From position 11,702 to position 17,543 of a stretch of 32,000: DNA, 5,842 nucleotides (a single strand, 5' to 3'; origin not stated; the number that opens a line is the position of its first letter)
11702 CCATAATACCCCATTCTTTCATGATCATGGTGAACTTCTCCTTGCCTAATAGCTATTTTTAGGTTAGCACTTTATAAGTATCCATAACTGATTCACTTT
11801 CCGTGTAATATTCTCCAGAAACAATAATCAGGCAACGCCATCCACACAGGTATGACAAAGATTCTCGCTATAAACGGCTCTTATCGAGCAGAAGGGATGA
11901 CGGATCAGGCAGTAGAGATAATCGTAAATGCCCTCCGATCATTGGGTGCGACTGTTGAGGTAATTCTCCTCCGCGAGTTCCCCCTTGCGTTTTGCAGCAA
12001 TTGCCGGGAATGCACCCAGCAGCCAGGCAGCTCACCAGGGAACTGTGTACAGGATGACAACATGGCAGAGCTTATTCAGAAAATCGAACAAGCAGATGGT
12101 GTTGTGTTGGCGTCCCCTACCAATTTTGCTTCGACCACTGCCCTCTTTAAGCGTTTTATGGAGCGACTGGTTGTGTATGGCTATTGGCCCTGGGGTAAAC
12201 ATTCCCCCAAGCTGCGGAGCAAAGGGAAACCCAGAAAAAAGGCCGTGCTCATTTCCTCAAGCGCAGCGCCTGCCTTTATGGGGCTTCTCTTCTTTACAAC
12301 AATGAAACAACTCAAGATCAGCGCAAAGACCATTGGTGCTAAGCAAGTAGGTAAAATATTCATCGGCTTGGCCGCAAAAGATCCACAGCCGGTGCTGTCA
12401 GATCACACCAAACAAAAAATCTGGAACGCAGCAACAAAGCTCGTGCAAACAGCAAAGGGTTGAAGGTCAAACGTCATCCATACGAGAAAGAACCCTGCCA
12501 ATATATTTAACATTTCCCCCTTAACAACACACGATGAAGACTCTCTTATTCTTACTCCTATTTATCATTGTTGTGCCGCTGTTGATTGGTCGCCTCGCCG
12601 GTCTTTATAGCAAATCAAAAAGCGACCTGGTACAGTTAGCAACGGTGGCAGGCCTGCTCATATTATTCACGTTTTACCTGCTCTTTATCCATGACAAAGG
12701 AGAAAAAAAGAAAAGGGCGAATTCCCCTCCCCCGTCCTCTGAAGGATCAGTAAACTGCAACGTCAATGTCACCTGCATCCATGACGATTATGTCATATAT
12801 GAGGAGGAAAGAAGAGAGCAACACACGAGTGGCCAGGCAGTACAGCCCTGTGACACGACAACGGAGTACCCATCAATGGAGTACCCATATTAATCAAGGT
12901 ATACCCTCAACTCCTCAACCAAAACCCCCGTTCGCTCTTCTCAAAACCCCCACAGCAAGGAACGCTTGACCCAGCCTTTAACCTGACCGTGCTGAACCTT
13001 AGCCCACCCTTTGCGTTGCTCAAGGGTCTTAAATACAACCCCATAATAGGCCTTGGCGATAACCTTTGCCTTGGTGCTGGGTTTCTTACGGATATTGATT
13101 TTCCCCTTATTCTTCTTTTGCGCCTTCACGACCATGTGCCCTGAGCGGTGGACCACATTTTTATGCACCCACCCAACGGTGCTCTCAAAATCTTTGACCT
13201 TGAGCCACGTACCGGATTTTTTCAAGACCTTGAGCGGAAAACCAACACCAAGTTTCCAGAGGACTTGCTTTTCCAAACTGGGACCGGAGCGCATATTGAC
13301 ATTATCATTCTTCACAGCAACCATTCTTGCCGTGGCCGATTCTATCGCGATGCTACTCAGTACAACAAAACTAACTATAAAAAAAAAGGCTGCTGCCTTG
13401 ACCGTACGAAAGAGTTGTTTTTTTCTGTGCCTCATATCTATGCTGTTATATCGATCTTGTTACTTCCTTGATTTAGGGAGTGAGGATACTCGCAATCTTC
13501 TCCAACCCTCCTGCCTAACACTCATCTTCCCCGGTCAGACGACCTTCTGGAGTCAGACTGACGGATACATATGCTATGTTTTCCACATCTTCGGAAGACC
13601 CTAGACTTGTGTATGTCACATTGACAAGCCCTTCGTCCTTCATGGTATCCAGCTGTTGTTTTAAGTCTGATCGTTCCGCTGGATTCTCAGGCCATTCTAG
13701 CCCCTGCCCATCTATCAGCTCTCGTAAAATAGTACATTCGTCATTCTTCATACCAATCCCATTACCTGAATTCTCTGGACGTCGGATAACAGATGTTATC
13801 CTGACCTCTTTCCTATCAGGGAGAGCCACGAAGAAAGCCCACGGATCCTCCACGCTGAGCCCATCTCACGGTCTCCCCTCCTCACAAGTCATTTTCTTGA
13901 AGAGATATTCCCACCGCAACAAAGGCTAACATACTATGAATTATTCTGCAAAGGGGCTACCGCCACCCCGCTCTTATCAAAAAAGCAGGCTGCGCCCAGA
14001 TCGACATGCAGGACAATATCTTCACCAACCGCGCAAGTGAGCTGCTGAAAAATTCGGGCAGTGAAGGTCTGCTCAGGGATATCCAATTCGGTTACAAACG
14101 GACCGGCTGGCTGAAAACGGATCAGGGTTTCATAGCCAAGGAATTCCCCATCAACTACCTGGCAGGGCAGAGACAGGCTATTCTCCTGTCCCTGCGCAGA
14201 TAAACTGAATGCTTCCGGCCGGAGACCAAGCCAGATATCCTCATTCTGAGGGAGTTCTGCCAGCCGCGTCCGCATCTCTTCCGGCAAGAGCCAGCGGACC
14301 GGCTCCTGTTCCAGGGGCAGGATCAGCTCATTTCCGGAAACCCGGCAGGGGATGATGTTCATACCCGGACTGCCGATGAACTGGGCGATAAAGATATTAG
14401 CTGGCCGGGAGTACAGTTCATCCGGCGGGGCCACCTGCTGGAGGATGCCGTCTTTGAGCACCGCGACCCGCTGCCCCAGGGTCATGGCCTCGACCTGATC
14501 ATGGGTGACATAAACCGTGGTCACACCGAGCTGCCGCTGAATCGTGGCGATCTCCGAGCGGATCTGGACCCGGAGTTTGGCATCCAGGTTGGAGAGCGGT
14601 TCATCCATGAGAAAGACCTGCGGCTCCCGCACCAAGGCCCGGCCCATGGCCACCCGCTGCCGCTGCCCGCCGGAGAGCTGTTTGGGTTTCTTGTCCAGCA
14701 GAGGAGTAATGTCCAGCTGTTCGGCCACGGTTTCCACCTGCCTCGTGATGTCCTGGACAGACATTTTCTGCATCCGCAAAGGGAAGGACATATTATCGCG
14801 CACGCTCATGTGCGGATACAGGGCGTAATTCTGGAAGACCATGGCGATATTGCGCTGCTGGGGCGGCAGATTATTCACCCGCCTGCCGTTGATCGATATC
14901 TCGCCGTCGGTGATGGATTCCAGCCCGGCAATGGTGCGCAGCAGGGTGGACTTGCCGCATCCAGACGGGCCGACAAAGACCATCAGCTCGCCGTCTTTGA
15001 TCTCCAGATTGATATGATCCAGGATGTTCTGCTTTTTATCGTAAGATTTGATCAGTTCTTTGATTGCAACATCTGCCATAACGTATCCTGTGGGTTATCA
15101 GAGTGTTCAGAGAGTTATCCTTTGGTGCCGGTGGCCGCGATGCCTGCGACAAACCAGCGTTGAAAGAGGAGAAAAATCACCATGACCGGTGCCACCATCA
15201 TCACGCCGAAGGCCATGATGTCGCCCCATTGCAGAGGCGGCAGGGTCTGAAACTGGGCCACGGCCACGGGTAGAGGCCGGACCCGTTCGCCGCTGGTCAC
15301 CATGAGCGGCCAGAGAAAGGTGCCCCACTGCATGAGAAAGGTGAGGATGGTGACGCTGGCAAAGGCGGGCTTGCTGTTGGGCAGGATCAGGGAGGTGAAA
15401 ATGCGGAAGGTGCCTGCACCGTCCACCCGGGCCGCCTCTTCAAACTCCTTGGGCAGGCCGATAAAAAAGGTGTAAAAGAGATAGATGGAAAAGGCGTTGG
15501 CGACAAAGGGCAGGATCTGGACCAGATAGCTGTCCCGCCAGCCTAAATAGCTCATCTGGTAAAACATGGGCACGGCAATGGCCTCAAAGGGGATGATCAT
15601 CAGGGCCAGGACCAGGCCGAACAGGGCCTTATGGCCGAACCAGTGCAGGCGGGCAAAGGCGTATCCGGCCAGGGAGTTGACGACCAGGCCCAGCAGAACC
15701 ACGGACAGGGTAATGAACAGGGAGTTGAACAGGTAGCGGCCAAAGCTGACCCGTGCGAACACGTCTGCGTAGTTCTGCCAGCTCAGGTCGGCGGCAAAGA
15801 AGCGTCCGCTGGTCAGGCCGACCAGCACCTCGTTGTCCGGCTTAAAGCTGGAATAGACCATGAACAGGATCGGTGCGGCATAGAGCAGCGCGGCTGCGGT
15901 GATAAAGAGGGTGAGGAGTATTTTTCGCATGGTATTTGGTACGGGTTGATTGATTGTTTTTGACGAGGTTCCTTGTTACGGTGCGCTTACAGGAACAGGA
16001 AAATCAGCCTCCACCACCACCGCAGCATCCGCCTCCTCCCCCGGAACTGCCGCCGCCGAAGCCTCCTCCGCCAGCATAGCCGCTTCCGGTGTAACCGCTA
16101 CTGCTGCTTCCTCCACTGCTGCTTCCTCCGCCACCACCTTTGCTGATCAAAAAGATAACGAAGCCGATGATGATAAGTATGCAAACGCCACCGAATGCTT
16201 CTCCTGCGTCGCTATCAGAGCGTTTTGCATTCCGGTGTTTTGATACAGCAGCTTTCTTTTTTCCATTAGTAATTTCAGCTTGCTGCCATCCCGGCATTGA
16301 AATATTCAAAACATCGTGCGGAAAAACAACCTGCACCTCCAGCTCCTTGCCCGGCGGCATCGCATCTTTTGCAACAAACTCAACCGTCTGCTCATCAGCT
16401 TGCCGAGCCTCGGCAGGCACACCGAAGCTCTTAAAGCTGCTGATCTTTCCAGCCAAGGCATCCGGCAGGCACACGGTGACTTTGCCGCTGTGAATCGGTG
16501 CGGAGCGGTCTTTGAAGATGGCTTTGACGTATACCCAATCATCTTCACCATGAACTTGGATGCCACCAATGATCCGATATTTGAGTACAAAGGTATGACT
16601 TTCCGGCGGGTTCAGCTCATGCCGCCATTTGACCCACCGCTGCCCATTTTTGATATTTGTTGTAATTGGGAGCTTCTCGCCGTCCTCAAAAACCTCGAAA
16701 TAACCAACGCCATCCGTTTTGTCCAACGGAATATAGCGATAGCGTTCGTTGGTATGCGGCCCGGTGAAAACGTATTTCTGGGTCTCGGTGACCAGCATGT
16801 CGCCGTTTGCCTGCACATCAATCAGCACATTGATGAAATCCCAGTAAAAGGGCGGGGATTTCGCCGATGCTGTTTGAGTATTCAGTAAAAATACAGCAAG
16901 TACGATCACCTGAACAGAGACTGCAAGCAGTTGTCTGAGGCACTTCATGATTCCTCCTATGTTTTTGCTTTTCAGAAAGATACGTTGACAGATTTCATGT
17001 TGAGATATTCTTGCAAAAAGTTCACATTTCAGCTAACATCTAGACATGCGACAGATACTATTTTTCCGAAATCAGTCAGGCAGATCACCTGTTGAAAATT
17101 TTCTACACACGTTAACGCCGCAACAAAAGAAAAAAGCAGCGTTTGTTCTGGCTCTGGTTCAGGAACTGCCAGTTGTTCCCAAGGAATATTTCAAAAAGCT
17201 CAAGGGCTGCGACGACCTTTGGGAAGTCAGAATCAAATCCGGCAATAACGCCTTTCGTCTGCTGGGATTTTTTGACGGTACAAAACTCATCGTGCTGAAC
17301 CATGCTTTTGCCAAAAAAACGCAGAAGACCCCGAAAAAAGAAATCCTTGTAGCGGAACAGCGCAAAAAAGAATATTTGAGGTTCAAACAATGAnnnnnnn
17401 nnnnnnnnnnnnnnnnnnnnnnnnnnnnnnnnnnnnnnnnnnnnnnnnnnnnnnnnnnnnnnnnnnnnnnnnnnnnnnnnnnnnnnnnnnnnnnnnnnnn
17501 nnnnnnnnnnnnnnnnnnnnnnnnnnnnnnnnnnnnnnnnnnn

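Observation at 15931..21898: Sugar ABC operon split between its two permease genes by a ~6 kb co-oriented cluster of disassembled DUF2207-like genes plus a TA pair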

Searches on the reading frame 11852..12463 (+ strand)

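Call 53: search_protein_families(library=pfam, proteins=[window:11852-12463:+], max_evalue=0.001)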
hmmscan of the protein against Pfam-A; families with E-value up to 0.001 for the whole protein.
window:11852-12463:+ (203 aa): 2 families
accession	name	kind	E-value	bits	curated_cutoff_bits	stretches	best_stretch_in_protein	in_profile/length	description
PF03358.20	FMN_red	-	7.7e-22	77.9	24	1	2-116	1-99/152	NADPH-dependent FMN reductase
PF02525.22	Flavodoxin_2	-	8.5e-15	55.4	27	1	2-179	1-184/198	Flavodoxin-like fold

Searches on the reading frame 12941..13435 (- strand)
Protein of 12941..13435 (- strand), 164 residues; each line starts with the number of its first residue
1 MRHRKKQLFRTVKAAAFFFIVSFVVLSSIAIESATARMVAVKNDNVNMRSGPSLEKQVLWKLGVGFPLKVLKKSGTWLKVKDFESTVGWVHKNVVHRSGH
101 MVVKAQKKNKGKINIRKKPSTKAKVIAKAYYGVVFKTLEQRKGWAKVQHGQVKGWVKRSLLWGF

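Call 53: search_protein_families(library=pfam, proteins=[window:12941-13435:-], max_evalue=0.001)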
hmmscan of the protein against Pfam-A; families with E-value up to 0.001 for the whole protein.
window:12941-13435:- (164 aa): 3 families
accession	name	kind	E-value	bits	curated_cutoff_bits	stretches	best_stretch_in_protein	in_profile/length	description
PF06347.19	SH3_4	-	1.3e-25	89.3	24.1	2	42-94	1-53/56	Bacterial SH3 domain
PF08239.17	SH3_3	-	4.2e-23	81.7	27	2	113-160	3-52/54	Bacterial SH3 domain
PF18348.7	SH3_16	-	3.7e-06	27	25.8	1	115-159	1-47/49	Bacterial dipeptidyl-peptidase Sh3 domain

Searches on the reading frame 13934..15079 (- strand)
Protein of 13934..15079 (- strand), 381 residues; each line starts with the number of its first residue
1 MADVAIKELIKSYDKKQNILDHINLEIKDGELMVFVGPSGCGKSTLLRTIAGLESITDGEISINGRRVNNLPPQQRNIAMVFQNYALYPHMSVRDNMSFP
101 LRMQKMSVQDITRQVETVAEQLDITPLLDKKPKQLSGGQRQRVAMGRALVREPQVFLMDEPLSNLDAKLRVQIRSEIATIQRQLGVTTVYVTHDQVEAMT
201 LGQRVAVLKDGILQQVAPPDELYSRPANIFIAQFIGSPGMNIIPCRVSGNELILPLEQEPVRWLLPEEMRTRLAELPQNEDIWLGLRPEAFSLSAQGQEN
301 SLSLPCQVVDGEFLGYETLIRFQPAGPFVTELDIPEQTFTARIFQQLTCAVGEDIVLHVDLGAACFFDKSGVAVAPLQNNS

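Call 4: search_protein_families(library=ncbifam, proteins=[window:13934-15079:-], max_evalue=0.1)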
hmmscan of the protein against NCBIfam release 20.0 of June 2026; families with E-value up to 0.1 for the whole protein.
window:13934-15079:- (381 aa): 196 families (the best 25 are shown)
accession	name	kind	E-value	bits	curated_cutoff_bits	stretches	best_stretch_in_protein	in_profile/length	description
NF008653.0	PRK11650.1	subfamily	6.1e-132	440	432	1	1-370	1-350/357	sn-glycerol-3-phosphate ABC transporter ATP-binding protein UgpC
NF008233.0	PRK11000.1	equivalog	5.4e-112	374.3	568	1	1-323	1-317/369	maltose/maltodextrin ABC transporter ATP-binding protein MalK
NF040933.2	ABC_arch_GlcV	equivalog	2.2e-95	319.6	450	1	3-299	2-294/357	glucose ABC transporter ATP-binding protein GlcV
TIGR03265.1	PhnT2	equivalog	8.9e-95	317.9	457.7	1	4-326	5-314/353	putative 2-aminoethylphosphonate ABC transporter ATP-binding protein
NF006987.0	PRK09452.1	equivalog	1.3e-92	310.4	482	1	4-295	18-303/378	spermidine/putrescine ABC transporter ATP-binding protein PotA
TIGR01187.1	potA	subfamily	1.7e-85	287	355.6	1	36-318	2-280/325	polyamine ABC transporter ATP-binding protein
NF008513.0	PRK11432.1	equivalog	1.4e-83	280.7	496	1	4-315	7-304/351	ferric ABC transporter ATP-binding protein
NF043075.1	MMSYN1_0197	equivalog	8.6e-83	278.1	550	1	5-245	4-241/341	spermidine/putrescine ABC transporter ATP-binding protein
TIGR00968.1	3a0106s01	subfamily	2.9e-77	259.4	342.75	1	5-237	2-233/237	sulfate ABC transporter ATP-binding protein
NF040840.2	tungstate_WtpC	equivalog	3e-77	260.3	440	1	6-297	4-282/347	tungstate ABC transporter ATP-binding protein WtpC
TIGR03258.1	PhnT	equivalog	1.4e-74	251.3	499.15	1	4-248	9-251/359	2-aminoethylphosphonate ABC transport system ATP-binding subunit PhnT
NF008621.0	PRK11607.1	equivalog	2e-72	244.1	613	1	5-297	21-308/377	putrescine ABC transporter ATP-binding subunit PotG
NF008105.0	PRK10851.1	equivalog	2.8e-70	236.8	502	1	4-326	3-314/362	sulfate/thiosulfate ABC transporter ATP-binding protein CysA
TIGR01186.1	proV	subfamily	6.2e-60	203.2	326.6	1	20-237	9-232/363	betaine/proline/choline family ABC transporter ATP-binding protein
TIGR03415.1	ABC_choXWV_ATP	equivalog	4.1e-54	184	483.75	1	21-236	41-266/382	choline ABC transporter ATP-binding protein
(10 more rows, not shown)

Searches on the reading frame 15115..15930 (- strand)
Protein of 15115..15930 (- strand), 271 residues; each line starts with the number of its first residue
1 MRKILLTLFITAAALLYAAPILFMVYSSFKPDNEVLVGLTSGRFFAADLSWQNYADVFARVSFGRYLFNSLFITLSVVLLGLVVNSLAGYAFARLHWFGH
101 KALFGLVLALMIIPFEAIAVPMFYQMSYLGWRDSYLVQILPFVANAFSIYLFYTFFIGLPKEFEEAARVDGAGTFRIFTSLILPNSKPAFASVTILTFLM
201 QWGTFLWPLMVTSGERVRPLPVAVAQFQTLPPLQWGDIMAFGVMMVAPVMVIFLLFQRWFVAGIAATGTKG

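Call 3: search_protein_families(library=pfam, proteins=[window:15115-15930:-], max_evalue=0.1)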
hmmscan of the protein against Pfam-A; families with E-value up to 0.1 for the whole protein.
window:15115-15930:- (271 aa): 1 family
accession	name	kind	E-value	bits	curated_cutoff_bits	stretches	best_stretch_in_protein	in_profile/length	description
PF00528.27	BPD_transp_1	-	8e-19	68.5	26.4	1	87-264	3-182/184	Binding-protein-dependent transport system inner membrane component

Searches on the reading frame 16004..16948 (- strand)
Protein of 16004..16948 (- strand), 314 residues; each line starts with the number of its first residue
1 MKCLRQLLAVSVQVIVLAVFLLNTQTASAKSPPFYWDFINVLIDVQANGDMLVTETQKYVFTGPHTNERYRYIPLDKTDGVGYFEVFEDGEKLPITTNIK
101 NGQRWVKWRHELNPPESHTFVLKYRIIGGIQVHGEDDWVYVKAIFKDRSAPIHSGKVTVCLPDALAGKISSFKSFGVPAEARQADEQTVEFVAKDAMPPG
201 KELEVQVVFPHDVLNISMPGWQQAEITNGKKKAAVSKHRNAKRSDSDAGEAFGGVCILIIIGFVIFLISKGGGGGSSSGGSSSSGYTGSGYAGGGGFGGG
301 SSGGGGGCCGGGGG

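Call 3: search_protein_families(library=pfam, proteins=[window:16004-16948:-], max_evalue=0.1)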
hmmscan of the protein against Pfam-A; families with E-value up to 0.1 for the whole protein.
window:16004-16948:- (314 aa): 1 family
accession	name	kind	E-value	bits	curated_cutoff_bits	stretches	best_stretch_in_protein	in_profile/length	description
PF09972.14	DUF2207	-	3.7e-14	53.7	24.4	1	40-209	6-172/172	Predicted membrane protein (DUF2207) N-terminal domain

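Call 4: search_protein_families(library=ncbifam, proteins=[window:16004-16948:-], max_evalue=0.1)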
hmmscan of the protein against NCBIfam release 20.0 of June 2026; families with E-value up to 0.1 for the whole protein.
window:16004-16948:- (314 aa): 0 families

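Call 52: search_protein_families(library=padloc, proteins=[window:16004-16948:-], max_evalue=0.01)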
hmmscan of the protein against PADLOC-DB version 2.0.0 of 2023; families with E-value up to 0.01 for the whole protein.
window:16004-16948:- (314 aa): 0 families

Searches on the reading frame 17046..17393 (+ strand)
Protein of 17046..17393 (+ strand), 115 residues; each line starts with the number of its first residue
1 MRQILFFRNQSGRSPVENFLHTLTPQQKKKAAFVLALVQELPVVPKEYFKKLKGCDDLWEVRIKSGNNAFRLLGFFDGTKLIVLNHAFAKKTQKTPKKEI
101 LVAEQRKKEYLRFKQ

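Call 3: search_protein_families(library=pfam, proteins=[window:17046-17393:+], max_evalue=0.1)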
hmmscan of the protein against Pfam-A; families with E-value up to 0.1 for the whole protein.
window:17046-17393:+ (115 aa): 1 family
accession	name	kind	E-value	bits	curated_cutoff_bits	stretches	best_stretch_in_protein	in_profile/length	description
PF05973.20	Gp49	-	2.2e-21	76.1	23.9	1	19-108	2-90/90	Phage derived protein Gp49-like (DUF891)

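Call 4: search_protein_families(library=ncbifam, proteins=[window:17046-17393:+], max_evalue=0.1)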
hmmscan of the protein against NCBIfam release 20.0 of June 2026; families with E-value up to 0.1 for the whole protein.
window:17046-17393:+ (115 aa): 0 families

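Call 52: search_protein_families(library=padloc, proteins=[window:17046-17393:+], max_evalue=0.01)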
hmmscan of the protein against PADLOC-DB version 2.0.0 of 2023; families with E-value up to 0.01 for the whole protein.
window:17046-17393:+ (115 aa): 1 family
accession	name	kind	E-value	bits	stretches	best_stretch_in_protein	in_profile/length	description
PDLC03886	NsnC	-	5.7e-11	40.3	1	55-110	234-289/293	-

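Call 68: find_encoding_contigs(protein=window:17046-17393:+, flank=6000, max_places=6)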
Protein window:17046-17393:+ (115 aa): 1 contig read that carries it; 1 place shown.
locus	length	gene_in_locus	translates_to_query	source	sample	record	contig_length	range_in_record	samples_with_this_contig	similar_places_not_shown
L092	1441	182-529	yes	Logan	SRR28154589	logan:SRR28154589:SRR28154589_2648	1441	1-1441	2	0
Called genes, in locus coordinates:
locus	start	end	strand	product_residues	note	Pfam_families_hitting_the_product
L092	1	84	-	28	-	?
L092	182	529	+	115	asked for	PF05973:Gp49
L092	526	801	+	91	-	PF12844:HTH_19 (weak), PF13560:HTH_31, PF01381:HTH_3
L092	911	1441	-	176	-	?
